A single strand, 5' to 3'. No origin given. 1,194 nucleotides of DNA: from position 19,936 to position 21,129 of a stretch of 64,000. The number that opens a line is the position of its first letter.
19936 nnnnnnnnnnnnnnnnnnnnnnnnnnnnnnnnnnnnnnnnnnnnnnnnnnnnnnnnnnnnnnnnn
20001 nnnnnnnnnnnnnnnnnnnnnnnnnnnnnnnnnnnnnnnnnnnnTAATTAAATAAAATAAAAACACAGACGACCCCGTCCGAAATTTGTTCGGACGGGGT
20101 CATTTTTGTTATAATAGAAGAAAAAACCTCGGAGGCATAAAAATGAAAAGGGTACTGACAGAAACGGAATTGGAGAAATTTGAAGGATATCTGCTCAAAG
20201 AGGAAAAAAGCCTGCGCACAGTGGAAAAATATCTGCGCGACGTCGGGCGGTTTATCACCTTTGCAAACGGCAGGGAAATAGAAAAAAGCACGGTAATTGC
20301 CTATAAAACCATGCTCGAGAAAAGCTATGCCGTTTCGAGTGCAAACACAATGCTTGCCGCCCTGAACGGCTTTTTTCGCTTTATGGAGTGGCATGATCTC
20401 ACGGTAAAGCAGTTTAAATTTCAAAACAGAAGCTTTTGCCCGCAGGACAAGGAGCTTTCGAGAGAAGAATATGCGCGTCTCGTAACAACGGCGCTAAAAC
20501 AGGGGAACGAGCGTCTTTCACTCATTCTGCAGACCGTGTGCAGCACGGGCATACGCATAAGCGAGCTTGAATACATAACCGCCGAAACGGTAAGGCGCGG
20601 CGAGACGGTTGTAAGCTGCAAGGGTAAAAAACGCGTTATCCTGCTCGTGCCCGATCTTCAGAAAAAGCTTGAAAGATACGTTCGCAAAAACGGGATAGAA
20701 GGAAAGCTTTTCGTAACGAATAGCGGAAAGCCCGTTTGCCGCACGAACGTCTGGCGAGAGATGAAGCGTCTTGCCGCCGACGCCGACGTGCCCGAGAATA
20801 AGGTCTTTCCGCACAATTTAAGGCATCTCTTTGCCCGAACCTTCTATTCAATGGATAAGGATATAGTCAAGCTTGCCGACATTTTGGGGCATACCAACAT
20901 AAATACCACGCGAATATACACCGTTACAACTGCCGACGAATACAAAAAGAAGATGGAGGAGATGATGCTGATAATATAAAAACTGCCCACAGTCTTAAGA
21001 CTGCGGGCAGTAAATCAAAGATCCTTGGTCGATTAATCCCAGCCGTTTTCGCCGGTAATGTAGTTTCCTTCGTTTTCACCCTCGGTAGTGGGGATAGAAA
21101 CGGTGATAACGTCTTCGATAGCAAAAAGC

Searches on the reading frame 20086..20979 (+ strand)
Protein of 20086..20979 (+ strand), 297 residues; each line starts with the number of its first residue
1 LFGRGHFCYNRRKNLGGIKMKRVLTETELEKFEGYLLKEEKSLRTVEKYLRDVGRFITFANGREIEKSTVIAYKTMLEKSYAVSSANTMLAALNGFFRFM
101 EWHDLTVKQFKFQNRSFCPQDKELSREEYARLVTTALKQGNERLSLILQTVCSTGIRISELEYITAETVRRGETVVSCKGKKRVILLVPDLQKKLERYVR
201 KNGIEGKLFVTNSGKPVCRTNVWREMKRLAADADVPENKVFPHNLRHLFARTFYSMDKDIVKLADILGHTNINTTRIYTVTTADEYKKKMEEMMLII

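Call 6: search_protein_families(library=pfam, proteins=[window:20086-20979:+], max_evalue=0.01)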
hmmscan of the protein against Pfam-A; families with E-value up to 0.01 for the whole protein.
window:20086-20979:+ (297 aa): 3 families
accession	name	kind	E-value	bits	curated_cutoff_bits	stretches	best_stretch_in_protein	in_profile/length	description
PF00589.27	Phage_integrase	-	2.6e-23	83.1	27.1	1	124-281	3-168/172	Phage integrase family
PF02899.23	Phage_int_SAM_1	-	1e-08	35.7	22.3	1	29-102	1-81/83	Phage integrase, N-terminal SAM-like domain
PF13495.12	Phage_int_SAM_4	-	6.3e-06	26.9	27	1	29-98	2-76/85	Phage integrase, N-terminal SAM-like domain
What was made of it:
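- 20143..20979 (+): Xer-like tyrosine recombinase, 278 aa, the presumed invertase. Pfam Phage_integrase 2.6e-23 plus an N-terminal SAM-like domain (call 6).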

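Call 11: find_encoding_contigs(protein=window:20086-20979:+, flank=8000, max_places=10)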
Protein window:20086-20979:+ (297 aa): no gene with exactly this product is on record in the collection.
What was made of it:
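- Tried and rejected: It failed because the mechanical ORF starts at an upstream TTG (call 11).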

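Call 15: find_encoding_contigs(protein=window:20143-20979:+, flank=8000, max_places=10)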
Protein window:20143-20979:+ (278 aa): 8 contigs read that carry it; 7 places shown.
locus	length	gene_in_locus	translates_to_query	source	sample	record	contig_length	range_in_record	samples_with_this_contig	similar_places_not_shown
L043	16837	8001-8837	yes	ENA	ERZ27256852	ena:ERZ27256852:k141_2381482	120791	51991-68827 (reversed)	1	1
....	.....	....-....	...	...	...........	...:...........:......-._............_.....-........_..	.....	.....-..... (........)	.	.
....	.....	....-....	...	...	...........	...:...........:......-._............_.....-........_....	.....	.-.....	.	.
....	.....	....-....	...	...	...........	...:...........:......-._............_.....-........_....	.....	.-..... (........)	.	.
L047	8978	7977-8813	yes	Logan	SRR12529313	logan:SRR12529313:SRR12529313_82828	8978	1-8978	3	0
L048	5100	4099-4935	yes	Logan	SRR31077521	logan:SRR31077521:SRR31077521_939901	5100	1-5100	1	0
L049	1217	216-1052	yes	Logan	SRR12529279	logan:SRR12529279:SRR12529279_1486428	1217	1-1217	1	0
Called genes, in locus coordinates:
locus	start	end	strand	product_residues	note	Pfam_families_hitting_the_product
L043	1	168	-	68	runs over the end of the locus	PF01197:Ribosomal_L31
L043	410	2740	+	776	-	PF17389:Bac_rhamnosid6H, PF17390:Bac_rhamnosid_C (weak)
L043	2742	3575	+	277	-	PF04909:Amidohydro_2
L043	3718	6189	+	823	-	-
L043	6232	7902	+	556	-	-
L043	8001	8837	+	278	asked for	PF13495:Phage_int_SAM_4 (weak), PF02899:Phage_int_SAM_1, PF00589:Phage_integrase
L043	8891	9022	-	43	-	-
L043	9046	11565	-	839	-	PF06439:3keto-disac_hyd (weak)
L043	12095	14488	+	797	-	-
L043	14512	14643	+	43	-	-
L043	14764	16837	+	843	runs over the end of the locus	PF02739:5_3_exonuc_N, PF01367:5_3_exonuc, PF22619:DNA_polI_exo1 (weak), PF00476:DNA_pol_A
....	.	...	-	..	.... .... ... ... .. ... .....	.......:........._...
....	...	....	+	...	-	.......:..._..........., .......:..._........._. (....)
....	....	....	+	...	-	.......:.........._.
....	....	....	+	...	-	-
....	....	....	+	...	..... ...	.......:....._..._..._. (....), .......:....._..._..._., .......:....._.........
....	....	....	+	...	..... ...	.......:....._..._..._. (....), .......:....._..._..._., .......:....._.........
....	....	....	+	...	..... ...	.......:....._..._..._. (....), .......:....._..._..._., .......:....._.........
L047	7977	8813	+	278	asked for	PF13495:Phage_int_SAM_4 (weak), PF02899:Phage_int_SAM_1, PF00589:Phage_integrase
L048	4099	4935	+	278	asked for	PF13495:Phage_int_SAM_4 (weak), PF02899:Phage_int_SAM_1, PF00589:Phage_integrase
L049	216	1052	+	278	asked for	PF13495:Phage_int_SAM_4 (weak), PF02899:Phage_int_SAM_1, PF00589:Phage_integrase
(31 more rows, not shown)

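Call 27: find_homologous_proteins(query=window:20143-20979:+, max_evalue=1e-20)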
Query window:20143-20979:+ (278 aa): 7999 proteins with E <= 1e-20 among 8000 candidates; the best 120 are listed.
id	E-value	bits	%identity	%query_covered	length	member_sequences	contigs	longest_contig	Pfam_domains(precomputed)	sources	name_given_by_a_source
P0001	2.7e-178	609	100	100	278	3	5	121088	PF13495.13,PF00589.28,PF02899.24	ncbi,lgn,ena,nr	ncbi:MAG: tyrosine-type recombinase/integrase [Clostridia bacterium]|nr:tyrosine-type recombinase/in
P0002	1.4e-107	377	61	100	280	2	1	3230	PF13495.13,PF00589.28,PF02899.24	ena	-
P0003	3.5e-107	376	62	100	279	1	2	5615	PF00589.28,PF02899.24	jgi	-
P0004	3.4e-106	373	59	100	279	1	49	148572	PF00589.28,PF02899.24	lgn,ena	-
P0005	4.2e-106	372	61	100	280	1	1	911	PF13495.13,PF00589.28,PF02899.24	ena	-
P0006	8.9e-106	371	61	100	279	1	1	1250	PF00589.28,PF02899.24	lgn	-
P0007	1.0e-105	371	60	100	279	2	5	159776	PF00589.28,PF02899.24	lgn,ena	-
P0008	1.1e-105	371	61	100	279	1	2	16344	PF13495.13,PF00589.28,PF02899.24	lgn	-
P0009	1.4e-105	371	61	100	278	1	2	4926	PF00589.28,PF02899.24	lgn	-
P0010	1.6e-105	371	59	100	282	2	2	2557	PF00589.28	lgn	-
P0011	2.4e-105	370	60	100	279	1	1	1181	PF00589.28,PF02899.24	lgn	-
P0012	2.6e-105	370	60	100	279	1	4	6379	PF00589.28,PF02899.24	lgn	-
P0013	2.8e-105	370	60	100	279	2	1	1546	PF00589.28,PF02899.24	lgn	-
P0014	2.9e-105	370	60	100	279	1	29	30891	PF00589.28,PF02899.24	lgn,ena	-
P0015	3.3e-105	370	61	99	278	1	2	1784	PF13495.13,PF00589.28,PF02899.24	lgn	-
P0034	1.5e-104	367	61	100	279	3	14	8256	PF00589.28,PF02899.24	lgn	-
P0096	4.4e-103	363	59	100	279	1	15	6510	PF00589.28,PF02899.24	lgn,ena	-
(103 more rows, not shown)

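Call 28: find_encoding_contigs(protein=P0004, flank=5000, max_places=10)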
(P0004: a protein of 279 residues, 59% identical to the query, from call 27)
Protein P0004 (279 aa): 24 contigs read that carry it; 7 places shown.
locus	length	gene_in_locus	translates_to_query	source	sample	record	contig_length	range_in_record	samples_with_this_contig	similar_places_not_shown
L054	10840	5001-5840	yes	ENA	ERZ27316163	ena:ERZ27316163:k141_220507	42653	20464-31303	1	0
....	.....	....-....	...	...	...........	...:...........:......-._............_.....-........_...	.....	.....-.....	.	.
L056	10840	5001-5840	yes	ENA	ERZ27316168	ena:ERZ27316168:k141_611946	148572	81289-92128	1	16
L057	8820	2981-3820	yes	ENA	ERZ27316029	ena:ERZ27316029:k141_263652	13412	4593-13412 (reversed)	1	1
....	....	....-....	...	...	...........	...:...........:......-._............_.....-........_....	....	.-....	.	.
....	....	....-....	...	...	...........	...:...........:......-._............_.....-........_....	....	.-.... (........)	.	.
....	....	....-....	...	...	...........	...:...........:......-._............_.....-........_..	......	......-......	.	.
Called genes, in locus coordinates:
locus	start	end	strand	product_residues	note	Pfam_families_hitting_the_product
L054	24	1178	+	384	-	PF02492:cobW, PF07683:CobW_C (weak)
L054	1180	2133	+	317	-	PF02492:cobW (weak), PF21537:DUF1980_C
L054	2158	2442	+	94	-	PF07876:Dabb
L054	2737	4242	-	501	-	PF00239:Resolvase, PF07508:Recombinase, PF13408:Zn_ribbon_recom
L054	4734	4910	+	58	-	-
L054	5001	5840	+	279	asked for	PF02899:Phage_int_SAM_1, PF00589:Phage_integrase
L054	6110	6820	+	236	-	-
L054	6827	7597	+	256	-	-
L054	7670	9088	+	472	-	PF12389:Peptidase_M73 (weak)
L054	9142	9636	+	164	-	-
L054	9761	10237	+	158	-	-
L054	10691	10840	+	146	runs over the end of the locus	PF08281:Sigma70_r4_2, PF04545:Sigma70_r4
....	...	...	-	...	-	-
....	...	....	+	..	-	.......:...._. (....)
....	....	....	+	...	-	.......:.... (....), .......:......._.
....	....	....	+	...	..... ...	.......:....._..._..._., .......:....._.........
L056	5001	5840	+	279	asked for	PF02899:Phage_int_SAM_1, PF00589:Phage_integrase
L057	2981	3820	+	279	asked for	PF02899:Phage_int_SAM_1, PF00589:Phage_integrase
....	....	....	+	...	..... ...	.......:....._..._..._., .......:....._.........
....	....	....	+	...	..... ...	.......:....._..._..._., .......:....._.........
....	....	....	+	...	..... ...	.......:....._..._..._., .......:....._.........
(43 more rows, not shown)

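Call 29: find_encoding_contigs(protein=P0014, flank=5000, max_places=10)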
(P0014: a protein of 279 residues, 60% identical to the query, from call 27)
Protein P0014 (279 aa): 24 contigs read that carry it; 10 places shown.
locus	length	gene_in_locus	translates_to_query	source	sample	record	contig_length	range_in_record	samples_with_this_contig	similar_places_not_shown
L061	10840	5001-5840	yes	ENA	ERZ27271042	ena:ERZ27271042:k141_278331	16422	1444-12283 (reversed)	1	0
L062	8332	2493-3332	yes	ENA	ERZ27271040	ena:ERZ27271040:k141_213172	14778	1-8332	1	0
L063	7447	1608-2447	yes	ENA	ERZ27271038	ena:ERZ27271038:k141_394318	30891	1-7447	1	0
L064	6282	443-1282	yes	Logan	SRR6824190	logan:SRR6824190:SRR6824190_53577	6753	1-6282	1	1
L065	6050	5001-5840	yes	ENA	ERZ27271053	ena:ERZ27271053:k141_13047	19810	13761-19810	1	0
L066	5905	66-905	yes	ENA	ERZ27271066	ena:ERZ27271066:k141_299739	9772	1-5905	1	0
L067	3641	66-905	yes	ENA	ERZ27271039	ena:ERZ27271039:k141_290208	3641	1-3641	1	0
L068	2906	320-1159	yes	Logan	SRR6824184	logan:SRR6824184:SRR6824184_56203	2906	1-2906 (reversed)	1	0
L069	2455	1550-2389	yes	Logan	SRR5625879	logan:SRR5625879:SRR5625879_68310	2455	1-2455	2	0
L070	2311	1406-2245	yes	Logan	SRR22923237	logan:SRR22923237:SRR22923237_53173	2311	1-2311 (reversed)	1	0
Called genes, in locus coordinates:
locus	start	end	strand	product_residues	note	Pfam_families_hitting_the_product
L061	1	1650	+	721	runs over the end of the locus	PF18555:MobL, PF23310:TPR_27 (faint), PF08238:Sel1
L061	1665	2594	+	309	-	PF13154:DUF3991, PF13155:Toprim_2, PF13362:Toprim_3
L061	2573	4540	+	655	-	PF02534:T4SS-DNA_transf, PF10412:TrwB_AAD_bind, PF12696:TraG-D_C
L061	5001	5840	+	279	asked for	PF02899:Phage_int_SAM_1 (weak), PF00589:Phage_integrase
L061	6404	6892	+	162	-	-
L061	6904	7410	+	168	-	-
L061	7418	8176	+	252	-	-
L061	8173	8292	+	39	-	-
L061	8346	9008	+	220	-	-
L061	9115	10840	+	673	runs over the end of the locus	PF12389:Peptidase_M73 (faint)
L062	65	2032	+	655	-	PF02534:T4SS-DNA_transf, PF10412:TrwB_AAD_bind, PF12696:TraG-D_C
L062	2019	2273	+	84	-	PF12802:MarR_2 (faint), PF21984:DnaD_N (weak), PF13730:HTH_36, PF01022:HTH_5 (weak)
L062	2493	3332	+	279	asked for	PF02899:Phage_int_SAM_1 (weak), PF00589:Phage_integrase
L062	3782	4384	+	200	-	-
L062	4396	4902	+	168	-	-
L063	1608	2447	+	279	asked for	PF02899:Phage_int_SAM_1 (weak), PF00589:Phage_integrase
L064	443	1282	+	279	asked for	PF02899:Phage_int_SAM_1 (weak), PF00589:Phage_integrase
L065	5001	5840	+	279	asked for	PF02899:Phage_int_SAM_1 (weak), PF00589:Phage_integrase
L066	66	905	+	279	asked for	PF02899:Phage_int_SAM_1 (weak), PF00589:Phage_integrase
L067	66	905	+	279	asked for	PF02899:Phage_int_SAM_1 (weak), PF00589:Phage_integrase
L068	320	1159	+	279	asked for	PF02899:Phage_int_SAM_1 (weak), PF00589:Phage_integrase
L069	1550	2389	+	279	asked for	PF02899:Phage_int_SAM_1 (weak), PF00589:Phage_integrase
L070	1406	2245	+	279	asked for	PF02899:Phage_int_SAM_1 (weak), PF00589:Phage_integrase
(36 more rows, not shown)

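Call 41: search_protein_families(library=ncbifam, proteins=[window:20143-20979:+], max_evalue=0.001)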
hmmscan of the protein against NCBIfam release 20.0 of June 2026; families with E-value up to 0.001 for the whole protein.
window:20143-20979:+ (278 aa): 11 families
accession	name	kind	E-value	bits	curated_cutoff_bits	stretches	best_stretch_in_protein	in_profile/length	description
NF040815.2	recomb_XerA_Arch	equivalog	4.6e-40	137.8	220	1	11-269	1-261/263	site-specific tyrosine recombinase/integron integrase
TIGR02225.1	recomb_XerD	equivalog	9.2e-36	123.6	329.6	1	13-273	3-285/290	site-specific tyrosine recombinase XerD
NF001399.0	PRK00283.1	subfamily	1.9e-34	119.3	279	1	7-272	6-293/300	tyrosine recombinase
TIGR02224.1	recomb_XerC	equivalog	3.1e-32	112.1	335.15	1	13-270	3-285/295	tyrosine recombinase XerC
TIGR02249.1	integrase_gron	subfamily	1.5e-19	70.5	265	2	202-261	241-299/315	integron integrase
NF003462.0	PRK05084.1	equivalog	1.6e-15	56.8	267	1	118-274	190-356/360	tyrosine recombinase XerS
NF002331.0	PRK01287.1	subfamily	2.7e-12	46.3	371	1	10-264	30-314/365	site-specific tyrosine recombinase XerC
NF011946.0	PRK15417.1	equivalog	1.9e-10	40.4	435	1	205-261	259-314/337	integron integrase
NF007370.0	PRK09870.1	subfamily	6.5e-06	25.9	221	1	188-267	106-184/200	tyrosine-type DNA invertase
NF007371.0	PRK09871.1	subfamily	2.1e-05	24.1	222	1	135-271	38-183/198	tyrosine-type DNA invertase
NF041502.1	integrase_1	equivalog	0.00022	20.1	350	0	19-88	44-106/484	site-specific integrase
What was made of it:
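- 20143..20979 (+): Below every NCBIfam Xer equivalog cut-off (call 41).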

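Call 42: find_encoding_contigs(protein=P0096, flank=3000, max_places=10)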
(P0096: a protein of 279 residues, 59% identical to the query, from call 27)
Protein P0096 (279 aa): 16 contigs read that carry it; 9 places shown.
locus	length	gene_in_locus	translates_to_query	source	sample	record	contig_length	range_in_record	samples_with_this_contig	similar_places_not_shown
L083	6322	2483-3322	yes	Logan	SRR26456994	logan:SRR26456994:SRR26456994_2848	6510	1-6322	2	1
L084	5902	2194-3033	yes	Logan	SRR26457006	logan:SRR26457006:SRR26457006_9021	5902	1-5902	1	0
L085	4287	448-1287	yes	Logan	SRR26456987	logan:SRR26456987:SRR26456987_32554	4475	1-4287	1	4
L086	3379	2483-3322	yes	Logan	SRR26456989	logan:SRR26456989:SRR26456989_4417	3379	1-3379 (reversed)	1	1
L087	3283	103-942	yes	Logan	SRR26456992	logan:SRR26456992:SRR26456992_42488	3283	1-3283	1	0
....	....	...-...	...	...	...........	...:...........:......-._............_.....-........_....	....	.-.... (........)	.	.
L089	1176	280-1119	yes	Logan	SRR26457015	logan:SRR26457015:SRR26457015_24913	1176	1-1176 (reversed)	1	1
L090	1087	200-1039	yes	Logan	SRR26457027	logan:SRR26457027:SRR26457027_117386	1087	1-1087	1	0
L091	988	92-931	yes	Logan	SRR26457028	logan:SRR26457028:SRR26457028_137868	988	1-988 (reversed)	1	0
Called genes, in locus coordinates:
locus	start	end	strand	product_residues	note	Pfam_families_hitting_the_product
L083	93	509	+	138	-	PF08281:Sigma70_r4_2, PF04545:Sigma70_r4 (weak)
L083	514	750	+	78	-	PF12645:HTH_16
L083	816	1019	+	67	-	PF09035:Tn916-Xis, PF12728:HTH_17 (weak)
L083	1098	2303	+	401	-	PF02920:Integrase_DNA, PF00589:Phage_integrase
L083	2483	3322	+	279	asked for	PF02899:Phage_int_SAM_1, PF00589:Phage_integrase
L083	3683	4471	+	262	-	PF01790:LGT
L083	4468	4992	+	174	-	-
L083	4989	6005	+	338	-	-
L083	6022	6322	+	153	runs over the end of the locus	-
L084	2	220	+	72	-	?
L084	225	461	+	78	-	PF12645:HTH_16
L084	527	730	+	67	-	PF09035:Tn916-Xis, PF12728:HTH_17 (weak)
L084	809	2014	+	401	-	PF02920:Integrase_DNA, PF00589:Phage_integrase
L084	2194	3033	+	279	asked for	PF02899:Phage_int_SAM_1, PF00589:Phage_integrase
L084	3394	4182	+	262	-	PF01790:LGT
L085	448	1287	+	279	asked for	PF02899:Phage_int_SAM_1, PF00589:Phage_integrase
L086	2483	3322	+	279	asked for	PF02899:Phage_int_SAM_1, PF00589:Phage_integrase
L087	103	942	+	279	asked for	PF02899:Phage_int_SAM_1, PF00589:Phage_integrase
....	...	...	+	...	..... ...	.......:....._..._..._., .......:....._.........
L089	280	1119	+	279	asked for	PF02899:Phage_int_SAM_1, PF00589:Phage_integrase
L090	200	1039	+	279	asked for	PF02899:Phage_int_SAM_1, PF00589:Phage_integrase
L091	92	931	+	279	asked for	PF02899:Phage_int_SAM_1, PF00589:Phage_integrase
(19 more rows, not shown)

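Call 43: find_encoding_contigs(protein=P0034, flank=3000, max_places=10)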
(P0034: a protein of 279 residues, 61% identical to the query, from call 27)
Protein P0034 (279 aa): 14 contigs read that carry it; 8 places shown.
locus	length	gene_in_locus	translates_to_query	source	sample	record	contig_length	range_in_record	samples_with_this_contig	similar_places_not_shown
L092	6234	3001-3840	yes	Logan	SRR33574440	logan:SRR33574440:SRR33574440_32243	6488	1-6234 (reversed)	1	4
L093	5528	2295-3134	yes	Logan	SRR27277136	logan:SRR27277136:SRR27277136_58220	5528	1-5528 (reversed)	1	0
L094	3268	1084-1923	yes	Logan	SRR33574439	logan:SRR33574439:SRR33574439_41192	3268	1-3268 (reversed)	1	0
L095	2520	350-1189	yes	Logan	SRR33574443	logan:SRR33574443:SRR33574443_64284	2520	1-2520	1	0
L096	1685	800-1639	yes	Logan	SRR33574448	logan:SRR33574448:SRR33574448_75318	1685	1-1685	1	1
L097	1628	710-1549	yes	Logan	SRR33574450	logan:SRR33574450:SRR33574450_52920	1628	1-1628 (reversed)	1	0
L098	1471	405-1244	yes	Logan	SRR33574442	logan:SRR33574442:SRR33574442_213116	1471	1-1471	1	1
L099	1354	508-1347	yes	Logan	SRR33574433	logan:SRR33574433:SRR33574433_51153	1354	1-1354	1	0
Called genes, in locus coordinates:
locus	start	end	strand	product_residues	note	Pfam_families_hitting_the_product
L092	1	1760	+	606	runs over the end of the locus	PF18427:DDR_swiveling, PF08841:DDR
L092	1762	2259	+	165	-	PF02288:Dehydratase_MU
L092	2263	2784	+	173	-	PF01161:PBP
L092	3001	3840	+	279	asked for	PF02899:Phage_int_SAM_1, PF00589:Phage_integrase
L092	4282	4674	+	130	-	PF20310:HTH_Tnp_2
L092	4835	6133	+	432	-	-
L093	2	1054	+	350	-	?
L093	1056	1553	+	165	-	PF02288:Dehydratase_MU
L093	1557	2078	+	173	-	PF01161:PBP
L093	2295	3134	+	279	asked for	PF02899:Phage_int_SAM_1, PF00589:Phage_integrase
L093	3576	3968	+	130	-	PF20310:HTH_Tnp_2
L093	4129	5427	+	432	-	-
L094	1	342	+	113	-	?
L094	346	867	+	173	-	PF01161:PBP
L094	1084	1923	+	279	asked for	PF02899:Phage_int_SAM_1, PF00589:Phage_integrase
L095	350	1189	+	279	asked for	PF02899:Phage_int_SAM_1, PF00589:Phage_integrase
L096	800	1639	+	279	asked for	PF02899:Phage_int_SAM_1, PF00589:Phage_integrase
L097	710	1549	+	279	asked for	PF02899:Phage_int_SAM_1, PF00589:Phage_integrase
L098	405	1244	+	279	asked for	PF02899:Phage_int_SAM_1, PF00589:Phage_integrase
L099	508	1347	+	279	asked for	PF02899:Phage_int_SAM_1, PF00589:Phage_integrase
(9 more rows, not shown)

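Call 53: list_cluster_members(proteins=[P0001, P0121, P0127, P0123])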
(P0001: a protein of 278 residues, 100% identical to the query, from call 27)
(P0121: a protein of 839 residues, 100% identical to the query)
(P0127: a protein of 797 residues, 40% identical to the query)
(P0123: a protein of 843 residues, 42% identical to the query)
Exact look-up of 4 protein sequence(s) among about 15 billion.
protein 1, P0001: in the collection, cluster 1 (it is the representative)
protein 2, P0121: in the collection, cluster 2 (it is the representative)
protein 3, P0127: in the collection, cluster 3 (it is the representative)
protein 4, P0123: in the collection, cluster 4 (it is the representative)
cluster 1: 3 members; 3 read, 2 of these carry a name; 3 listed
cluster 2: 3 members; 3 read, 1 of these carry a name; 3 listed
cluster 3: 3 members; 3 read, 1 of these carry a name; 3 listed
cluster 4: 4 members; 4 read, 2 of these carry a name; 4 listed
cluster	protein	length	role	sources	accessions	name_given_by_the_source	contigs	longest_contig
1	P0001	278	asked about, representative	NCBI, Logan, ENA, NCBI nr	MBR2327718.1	MAG: tyrosine-type recombinase/integrase [Clostridia bacterium] | tyrosine-type recombinase/integrase [Clostridia bacterium]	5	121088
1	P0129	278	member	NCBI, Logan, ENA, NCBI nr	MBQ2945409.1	MAG: tyrosine-type recombinase/integrase [Clostridia bacterium] | tyrosine-type recombinase/integrase [Clostridia bacterium]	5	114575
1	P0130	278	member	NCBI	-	-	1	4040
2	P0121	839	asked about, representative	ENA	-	-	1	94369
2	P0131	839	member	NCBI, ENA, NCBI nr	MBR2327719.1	MAG: DUF1080 domain-containing protein [Clostridia bacterium] | DUF1080 domain-containing protein [Clostridia bacterium]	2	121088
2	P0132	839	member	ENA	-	-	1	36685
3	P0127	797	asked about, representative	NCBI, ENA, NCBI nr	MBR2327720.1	MAG: hypothetical protein IKA51_03755 [Clostridia bacterium] | hypothetical protein [Clostridia bacterium]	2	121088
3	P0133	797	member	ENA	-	-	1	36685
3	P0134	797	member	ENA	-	-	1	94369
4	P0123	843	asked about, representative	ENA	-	-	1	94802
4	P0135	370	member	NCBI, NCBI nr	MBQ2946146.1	MAG: hypothetical protein IJD95_06255, partial [Clostridia bacterium] | hypothetical protein [Clostridia bacterium]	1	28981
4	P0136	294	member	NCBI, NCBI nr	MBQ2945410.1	MAG: hypothetical protein IJD95_02445, partial [Clostridia bacterium] | hypothetical protein [Clostridia bacterium]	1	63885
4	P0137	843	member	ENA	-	-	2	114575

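Call 54: find_encoding_contigs(protein=P0129, flank=8000, max_places=10)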
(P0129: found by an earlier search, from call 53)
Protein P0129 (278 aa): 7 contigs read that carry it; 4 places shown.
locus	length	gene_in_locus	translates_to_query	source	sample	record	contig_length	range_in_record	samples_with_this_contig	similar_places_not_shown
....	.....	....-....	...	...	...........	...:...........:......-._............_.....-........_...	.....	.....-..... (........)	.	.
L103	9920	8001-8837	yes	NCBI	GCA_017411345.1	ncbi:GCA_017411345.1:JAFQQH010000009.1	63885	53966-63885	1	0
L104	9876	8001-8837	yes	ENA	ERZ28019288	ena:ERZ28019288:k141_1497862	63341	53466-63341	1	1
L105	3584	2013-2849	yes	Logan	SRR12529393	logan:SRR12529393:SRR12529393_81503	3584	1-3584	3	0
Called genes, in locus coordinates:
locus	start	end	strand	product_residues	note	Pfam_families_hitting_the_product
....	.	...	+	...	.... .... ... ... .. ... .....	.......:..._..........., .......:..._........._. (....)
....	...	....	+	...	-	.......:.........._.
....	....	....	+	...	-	-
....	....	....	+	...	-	-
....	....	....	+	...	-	-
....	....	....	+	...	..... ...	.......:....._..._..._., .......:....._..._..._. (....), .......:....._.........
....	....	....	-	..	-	-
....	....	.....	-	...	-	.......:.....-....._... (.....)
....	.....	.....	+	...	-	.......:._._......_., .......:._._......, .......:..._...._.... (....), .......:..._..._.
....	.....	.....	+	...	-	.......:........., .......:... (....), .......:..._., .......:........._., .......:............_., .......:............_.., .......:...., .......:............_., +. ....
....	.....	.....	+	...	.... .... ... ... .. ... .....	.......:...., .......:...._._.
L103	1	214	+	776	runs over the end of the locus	PF17389:Bac_rhamnosid6H, PF17390:Bac_rhamnosid_C (weak)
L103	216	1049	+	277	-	PF04909:Amidohydro_2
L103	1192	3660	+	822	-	-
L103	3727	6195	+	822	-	-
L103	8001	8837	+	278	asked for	PF02899:Phage_int_SAM_1, PF13495:Phage_int_SAM_4 (weak), PF00589:Phage_integrase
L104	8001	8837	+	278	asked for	PF02899:Phage_int_SAM_1, PF13495:Phage_int_SAM_4 (weak), PF00589:Phage_integrase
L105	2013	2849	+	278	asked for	PF02899:Phage_int_SAM_1, PF13495:Phage_int_SAM_4 (weak), PF00589:Phage_integrase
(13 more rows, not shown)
